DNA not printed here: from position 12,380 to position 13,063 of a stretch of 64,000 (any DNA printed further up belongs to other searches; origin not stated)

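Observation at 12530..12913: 127-aa peptide with nine evenly spaced Cys-x-[ST]-G-[SG] units: candidate multi-site RiPP precursor of an unrecognised class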

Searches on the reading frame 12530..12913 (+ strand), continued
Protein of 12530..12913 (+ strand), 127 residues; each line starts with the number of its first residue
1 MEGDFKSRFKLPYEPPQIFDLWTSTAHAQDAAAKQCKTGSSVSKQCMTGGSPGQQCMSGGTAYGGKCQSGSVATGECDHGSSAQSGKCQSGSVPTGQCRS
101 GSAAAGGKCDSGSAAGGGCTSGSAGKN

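Call 38: find_encoding_contigs(protein=P0021, flank=10000, max_places=2)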
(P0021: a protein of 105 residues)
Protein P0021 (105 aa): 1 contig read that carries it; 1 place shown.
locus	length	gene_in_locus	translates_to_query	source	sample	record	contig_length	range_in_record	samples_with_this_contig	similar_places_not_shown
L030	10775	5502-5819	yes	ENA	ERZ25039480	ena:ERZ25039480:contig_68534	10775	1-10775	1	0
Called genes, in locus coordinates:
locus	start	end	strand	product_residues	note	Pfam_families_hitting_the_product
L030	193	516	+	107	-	-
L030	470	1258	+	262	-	PF13187:Fer4_9 (faint), PF14697:Fer4_21 (faint), PF13237:Fer4_10 (weak), PF12838:Fer4_7, PF00037:Fer4 (weak), PF12837:Fer4_6 (weak)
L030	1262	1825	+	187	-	PF02525:Flavodoxin_2, PF03358:FMN_red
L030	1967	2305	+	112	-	PF03692:CxxCxxCC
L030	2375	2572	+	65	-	-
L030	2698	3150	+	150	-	PF01451:LMWPc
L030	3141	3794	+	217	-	PF05621:TniB, PF13191:AAA_16 (weak), PF13401:AAA_22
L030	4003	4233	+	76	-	-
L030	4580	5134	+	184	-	PF04055:Radical_SAM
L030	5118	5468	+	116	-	PF13186:SPASM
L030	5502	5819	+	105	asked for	-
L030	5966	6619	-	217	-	-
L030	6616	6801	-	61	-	-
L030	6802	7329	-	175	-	PF13487:HD_5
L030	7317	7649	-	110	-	PF01966:HD (weak)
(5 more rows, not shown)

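Call 49: predict_structure(alignment_id=A1)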
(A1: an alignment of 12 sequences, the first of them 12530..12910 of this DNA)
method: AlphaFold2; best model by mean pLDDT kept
length: 127 residues; sequences in the alignment: 12
mean_pLDDT: 38.0   pTM: 0.12
mean pLDDT of the five models: 38.0, 37.0, 35.4, 35.4, 34.3
residues with pLDDT >= 90: 0; 70-90: 0; 50-70: 18; < 50: 109
segments of 3 or more residues with pLDDT < 50: 20-127
pLDDT, mean of each block of 10 residues (from residue 1): 54 58 40 31 32 34 36 33 34 38 38 31 34
secondary structure, 60 per line:
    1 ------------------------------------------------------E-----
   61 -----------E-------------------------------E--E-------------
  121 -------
elements in order:
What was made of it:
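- The AF2 model is disordered, pLDDT 38, as expected for a precursor (call 49). Disordered AF2 model (call 49).
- Tried and rejected: The MSA was shallow, so this is weak evidence (call 49).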

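Call 65: list_cluster_members(proteins=[window:12530-12910:+, P0068, P0005])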
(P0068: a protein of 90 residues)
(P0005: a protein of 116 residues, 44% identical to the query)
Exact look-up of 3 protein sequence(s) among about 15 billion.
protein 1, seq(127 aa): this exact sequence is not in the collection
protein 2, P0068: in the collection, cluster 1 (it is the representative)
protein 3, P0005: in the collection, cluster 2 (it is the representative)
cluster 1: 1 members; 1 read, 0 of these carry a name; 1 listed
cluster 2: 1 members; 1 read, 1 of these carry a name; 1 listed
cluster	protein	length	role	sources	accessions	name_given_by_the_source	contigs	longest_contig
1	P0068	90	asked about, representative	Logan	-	-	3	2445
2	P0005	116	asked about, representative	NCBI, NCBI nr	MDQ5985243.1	MAG: hypothetical protein CSYNP_00950 [Syntrophus sp. SKADARSKE-3] | hypothetical protein [Syntrophus sp. SKADARSKE-3]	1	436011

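Call 76: search_protein_families(library=pfam, proteins=[L029:10322-11821:+, L029:9617-9916:+, L025:2071-2445:+, L029:7709-9451:+], max_evalue=0.1)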
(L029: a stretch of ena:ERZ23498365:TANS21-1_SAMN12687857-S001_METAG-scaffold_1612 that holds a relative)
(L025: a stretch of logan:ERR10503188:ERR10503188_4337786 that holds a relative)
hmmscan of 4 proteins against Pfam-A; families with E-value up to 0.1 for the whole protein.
L029:10322-11821:+ (500 aa): 1 family
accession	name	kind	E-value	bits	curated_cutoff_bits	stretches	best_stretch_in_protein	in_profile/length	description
PF12707.14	DUF3804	-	0.037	14.2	22.5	1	204-285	21-99/128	Protein of unknown function (DUF3804)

L029:9617-9916:+ (100 aa): 2 families
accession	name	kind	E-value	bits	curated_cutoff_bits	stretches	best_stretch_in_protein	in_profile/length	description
PF05402.18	PqqD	-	3.1e-11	43.9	23.4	1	29-95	2-67/67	Coenzyme PQQ synthesis protein D (PqqD)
PF07834.16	RanGAP1_C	-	0.017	15.2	25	1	52-95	52-96/178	RanGAP1 C-terminal domain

L025:2071-2445:+ (125 aa): 0 families

L029:7709-9451:+ (581 aa): 3 families
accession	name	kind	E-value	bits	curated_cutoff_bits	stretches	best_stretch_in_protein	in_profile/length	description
PF13860.13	FlgD_ig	-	2.6e-06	27.8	27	1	518-567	25-74/79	FlgD Ig-like domain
PF18962.6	Por_Secre_tail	-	0.00013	22.6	27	1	500-577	4-73/75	Secretion system C-terminal sorting domain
PF13585.12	CHU_C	-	0.00088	19.8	27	1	501-570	13-74/86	CHU_C Type IX secretion signal domain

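Call 77: search_protein_families(library=ncbifam, proteins=[L029:10322-11821:+, L029:9617-9916:+, L025:2071-2445:+, L025:458-1600:+], max_evalue=0.01)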
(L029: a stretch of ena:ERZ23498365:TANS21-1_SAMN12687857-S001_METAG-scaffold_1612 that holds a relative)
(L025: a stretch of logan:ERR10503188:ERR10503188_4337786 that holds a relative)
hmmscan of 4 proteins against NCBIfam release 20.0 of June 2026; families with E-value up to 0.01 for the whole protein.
L029:10322-11821:+ (500 aa): 5 families
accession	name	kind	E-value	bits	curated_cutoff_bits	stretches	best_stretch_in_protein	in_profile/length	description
TIGR04249.1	SCM_chp_ScmC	equivalog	1.1e-40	139.8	125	1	77-286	92-292/292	SynChlorMet cassette protein ScmC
TIGR02228.1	sigpep_I_arch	equivalog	1.4e-16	60.8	51.85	1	304-388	32-120/158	signal peptidase I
NF046067.1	SigPepSipWBacil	equivalog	2.4e-08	33.8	190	1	308-387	44-126/189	signal peptidase I SipW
TIGR02754.1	sod_Ni_protease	equivalog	0.00031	21.1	63.25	1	309-375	4-73/90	nickel-type superoxide dismutase maturation protease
TIGR02227.1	sigpep_I_bact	equivalog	0.0064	16.4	47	0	307-355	24-75/162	signal peptidase I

L029:9617-9916:+ (100 aa): 6 families
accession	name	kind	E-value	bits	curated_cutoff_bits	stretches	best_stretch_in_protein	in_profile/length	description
TIGR03859.1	PQQ_PqqD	equivalog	5.2e-10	39.1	46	1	24-95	13-80/81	pyrroloquinoline quinone biosynthesis peptide chaperone PqqD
TIGR04248.1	SCM_PqqD_rel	equivalog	2.1e-09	37.5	100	1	16-97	3-83/84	SynChlorMet cassette protein ScmD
NF002535.0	PRK02079.1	equivalog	4.5e-07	29.6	101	1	8-95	5-89/92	pyrroloquinoline quinone biosynthesis peptide chaperone PqqD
NF033536.1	lasso_PqqD_Bac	exception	4.4e-05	23.5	80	1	47-95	38-86/88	lasso peptide biosynthesis PqqD family chaperone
TIGR04302.1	geo_PqqD_fam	equivalog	0.00035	20.9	100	1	44-96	50-101/102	GeoRSP system PqqD family peptide chaperone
NF033530.1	lasso_PqqD_Strm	exception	0.00041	20.5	70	1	21-93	5-76/78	lasso peptide biosynthesis PqqD family chaperone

L025:2071-2445:+ (125 aa): 1 family
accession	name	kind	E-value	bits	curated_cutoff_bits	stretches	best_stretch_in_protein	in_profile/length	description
TIGR04249.1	SCM_chp_ScmC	equivalog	4.7e-11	42.6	125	1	14-125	1-110/292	SynChlorMet cassette protein ScmC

L025:458-1600:+ (381 aa): 90 families (the best 25 are shown)
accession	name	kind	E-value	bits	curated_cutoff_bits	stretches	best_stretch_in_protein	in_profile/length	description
TIGR04250.1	SCM_rSAM_ScmE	equivalog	5.5e-191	634.1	400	1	8-365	1-358/358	SynChlorMet cassette radical SAM/SPASM protein ScmE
NF050035.1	rSAM_WgK_link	exception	5.1e-40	137.6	650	1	4-170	3-169/367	radical SAM/SPASM peptide maturase WgkB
TIGR04303.1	GeoRSP_rSAM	equivalog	6.1e-33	114.8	400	1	8-351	3-323/325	GeoRSP system radical SAM/SPASM protein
TIGR04545.1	rSAM_ahbD_hemeb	equivalog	2.1e-32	112.9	500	1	15-344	5-327/339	heme b synthase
TIGR02109.1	PQQ_syn_pqqE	equivalog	8.9e-31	107.1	381.35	1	6-353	3-330/358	pyrroloquinoline quinone biosynthesis protein PqqE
TIGR04347.1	pseudo_SAM_Halo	equivalog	1.1e-30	107.2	525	1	14-348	42-379/390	TIGR04347 family pseudo-SAM/SPASM protein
TIGR04051.1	rSAM_NirJ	equivalog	1.8e-30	106.1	515.45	1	16-349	8-343/354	heme d1 biosynthesis radical SAM protein NirJ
TIGR04251.1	SCM_rSAM_ScmF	equivalog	2.8e-28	99.3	400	1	14-342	8-329/353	SynChlorMet cassette radical SAM/SPASM protein ScmF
TIGR04055.1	rSAM_NirJ2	equivalog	4.1e-28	98.8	500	1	15-339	5-309/326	putative heme d1 biosynthesis radical SAM protein NirJ2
TIGR04546.1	rSAM_ahbC_deAc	equivalog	1.5e-27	96.4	650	1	14-351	43-382/390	12,18-didecarboxysiroheme deacetylase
TIGR04053.2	TIGR04053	equivalog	2.1e-27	96.3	395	2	10-230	8-227/366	TIGR04053 family radical SAM/SPASM domain-containing protein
TIGR03962.1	mycofact_rSAM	equivalog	3.2e-27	95.6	265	1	6-171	8-172/339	mycofactocin radical SAM maturase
NF045574.1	sacti_mat_StsB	exception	3.3e-27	95.5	625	1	10-178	96-261/466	StsB family radical SAM/SPASM domain sactipeptide maturase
TIGR04133.1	rSAM_w_lipo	hypoth_equivalog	3.8e-27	95.1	425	1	16-334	30-331/350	TIGR04133 family radical SAM/SPASM protein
TIGR04054.1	rSAM_NirJ1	equivalog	6.5e-27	94.1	650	1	12-343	38-371/387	putative heme d1 biosynthesis radical SAM protein NirJ1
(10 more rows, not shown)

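Call 81: search_protein_families(library=pfam, proteins=[P0023, P0082, P0036, P0070, P0050, P0056], max_evalue=0.01)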
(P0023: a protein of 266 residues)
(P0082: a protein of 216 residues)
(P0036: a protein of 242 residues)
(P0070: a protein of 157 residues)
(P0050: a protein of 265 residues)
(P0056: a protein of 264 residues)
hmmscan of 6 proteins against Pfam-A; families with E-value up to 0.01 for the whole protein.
P0023 (266 aa): 2 families
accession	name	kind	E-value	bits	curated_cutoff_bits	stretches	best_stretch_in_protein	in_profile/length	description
PF13860.13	FlgD_ig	-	9.7e-11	41.9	27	1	192-254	11-76/79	FlgD Ig-like domain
PF18962.6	Por_Secre_tail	-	3.9e-05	24.3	27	1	184-262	3-73/75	Secretion system C-terminal sorting domain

P0082 (216 aa): 1 family
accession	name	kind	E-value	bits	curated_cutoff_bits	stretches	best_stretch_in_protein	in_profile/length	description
PF05402.18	PqqD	-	3.1e-10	40.7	23.4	1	24-87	3-66/67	Coenzyme PQQ synthesis protein D (PqqD)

P0036 (242 aa): 0 families

P0070 (157 aa): 0 families

P0050 (265 aa): 0 families

P0056 (264 aa): 0 families
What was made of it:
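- One relative carries a C-terminal sorting-type domain (FlgD_ig / Por_Secre_tail; call 81).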

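Call 84: find_encoding_contigs(protein=P0023, flank=8000, max_places=2)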
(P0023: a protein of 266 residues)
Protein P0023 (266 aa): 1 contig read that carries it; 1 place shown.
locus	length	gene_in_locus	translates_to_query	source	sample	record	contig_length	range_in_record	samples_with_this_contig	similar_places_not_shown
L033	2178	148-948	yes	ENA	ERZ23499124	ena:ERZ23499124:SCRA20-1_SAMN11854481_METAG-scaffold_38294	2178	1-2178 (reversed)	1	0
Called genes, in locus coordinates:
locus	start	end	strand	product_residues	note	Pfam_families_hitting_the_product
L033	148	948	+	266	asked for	PF13860:FlgD_ig, PF18962:Por_Secre_tail (faint)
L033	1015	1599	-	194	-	-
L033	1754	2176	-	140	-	?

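Call 85: find_encoding_contigs(protein=P0050, flank=8000, max_places=2)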
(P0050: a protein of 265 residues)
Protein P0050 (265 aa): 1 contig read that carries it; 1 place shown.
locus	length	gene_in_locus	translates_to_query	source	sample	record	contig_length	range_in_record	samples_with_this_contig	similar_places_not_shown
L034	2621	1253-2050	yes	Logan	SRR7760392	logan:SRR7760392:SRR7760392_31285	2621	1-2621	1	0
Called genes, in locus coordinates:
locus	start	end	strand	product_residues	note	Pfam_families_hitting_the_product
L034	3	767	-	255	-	?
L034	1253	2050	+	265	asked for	-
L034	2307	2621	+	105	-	?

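Call 86: find_encoding_contigs(protein=P0120, flank=8000, max_places=2)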
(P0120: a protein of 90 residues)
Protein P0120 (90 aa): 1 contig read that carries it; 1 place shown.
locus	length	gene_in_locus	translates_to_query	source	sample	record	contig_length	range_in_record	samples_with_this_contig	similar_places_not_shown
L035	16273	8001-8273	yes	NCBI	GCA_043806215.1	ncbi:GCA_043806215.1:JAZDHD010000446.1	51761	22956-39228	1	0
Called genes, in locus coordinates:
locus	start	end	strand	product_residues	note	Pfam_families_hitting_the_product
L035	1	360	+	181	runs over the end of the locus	PF02620:YceD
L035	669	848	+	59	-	PF01783:Ribosomal_L32p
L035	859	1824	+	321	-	PF00698:Acyl_transf_1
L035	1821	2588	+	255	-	PF00106:adh_short, PF08659:KR, PF13561:adh_short_C2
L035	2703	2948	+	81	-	PF00550:PP-binding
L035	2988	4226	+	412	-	PF00109:ketoacyl-synt, PF02801:Ketoacyl-synt_C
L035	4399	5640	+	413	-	PF00464:SHMT, PF00155:Aminotran_1_2 (weak)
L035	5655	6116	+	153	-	-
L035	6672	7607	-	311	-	PF02254:TrkA_N (faint), PF02558:ApbA, PF03807:F420_oxidored (weak), PF08546:ApbA_C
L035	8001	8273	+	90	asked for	-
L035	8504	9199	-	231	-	PF00005:ABC_tran, PF13304:AAA_21 (faint)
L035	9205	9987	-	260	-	PF02463:SMC_N (faint), PF00005:ABC_tran, PF13304:AAA_21 (faint), PF12399:BCA_ABC_TP_C (weak)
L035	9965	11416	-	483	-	PF02653:BPD_transp_2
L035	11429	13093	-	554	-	PF13646:HEAT_2 (faint), PF02653:BPD_transp_2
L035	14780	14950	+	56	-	-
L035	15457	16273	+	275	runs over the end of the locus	PF01774:UreD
